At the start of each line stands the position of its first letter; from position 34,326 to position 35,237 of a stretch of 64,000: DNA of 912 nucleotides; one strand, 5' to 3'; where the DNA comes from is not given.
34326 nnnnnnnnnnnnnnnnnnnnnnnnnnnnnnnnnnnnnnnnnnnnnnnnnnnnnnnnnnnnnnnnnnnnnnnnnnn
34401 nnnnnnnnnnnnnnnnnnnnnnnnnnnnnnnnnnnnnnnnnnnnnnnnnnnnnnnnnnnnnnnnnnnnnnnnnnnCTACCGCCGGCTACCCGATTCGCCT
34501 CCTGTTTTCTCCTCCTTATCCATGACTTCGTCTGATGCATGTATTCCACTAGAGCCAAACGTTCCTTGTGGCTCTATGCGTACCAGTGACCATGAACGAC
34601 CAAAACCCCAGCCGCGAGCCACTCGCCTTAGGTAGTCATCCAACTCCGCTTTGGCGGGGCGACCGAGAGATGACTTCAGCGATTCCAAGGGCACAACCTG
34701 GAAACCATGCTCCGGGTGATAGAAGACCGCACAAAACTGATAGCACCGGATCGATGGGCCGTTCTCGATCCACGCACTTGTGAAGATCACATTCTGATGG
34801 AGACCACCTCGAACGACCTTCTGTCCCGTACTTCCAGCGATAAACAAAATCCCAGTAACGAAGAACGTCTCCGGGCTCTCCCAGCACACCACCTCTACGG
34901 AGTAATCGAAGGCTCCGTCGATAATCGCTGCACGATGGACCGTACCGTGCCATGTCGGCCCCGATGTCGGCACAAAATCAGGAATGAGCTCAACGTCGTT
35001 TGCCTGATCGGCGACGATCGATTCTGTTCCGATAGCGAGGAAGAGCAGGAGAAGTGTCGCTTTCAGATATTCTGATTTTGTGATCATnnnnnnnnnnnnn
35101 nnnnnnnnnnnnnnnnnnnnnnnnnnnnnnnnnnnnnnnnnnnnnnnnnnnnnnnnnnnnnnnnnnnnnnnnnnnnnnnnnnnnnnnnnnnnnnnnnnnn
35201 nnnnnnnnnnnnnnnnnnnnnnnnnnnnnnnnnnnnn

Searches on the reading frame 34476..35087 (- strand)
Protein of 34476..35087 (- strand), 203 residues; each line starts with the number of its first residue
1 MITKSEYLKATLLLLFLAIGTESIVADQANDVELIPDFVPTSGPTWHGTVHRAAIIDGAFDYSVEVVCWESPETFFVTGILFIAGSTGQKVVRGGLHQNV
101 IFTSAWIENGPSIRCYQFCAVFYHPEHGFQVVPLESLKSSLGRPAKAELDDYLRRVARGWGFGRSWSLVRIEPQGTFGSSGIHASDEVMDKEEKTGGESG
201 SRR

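Call 11: search_protein_families(library=pfam, proteins=[window:34476-35087:-], max_evalue=0.01)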
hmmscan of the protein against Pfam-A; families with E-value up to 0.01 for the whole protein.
window:34476-35087:- (203 aa): 0 families

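Call 37: find_homologous_proteins(query=window:34476-35087:-, max_evalue=0.001)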
Query window:34476-35087:- (203 aa): 1 proteins with E <= 0.001 among 189 candidates.
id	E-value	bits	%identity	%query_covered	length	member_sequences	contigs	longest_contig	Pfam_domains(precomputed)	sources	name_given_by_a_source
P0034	2.6e-134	463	100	100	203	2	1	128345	-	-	-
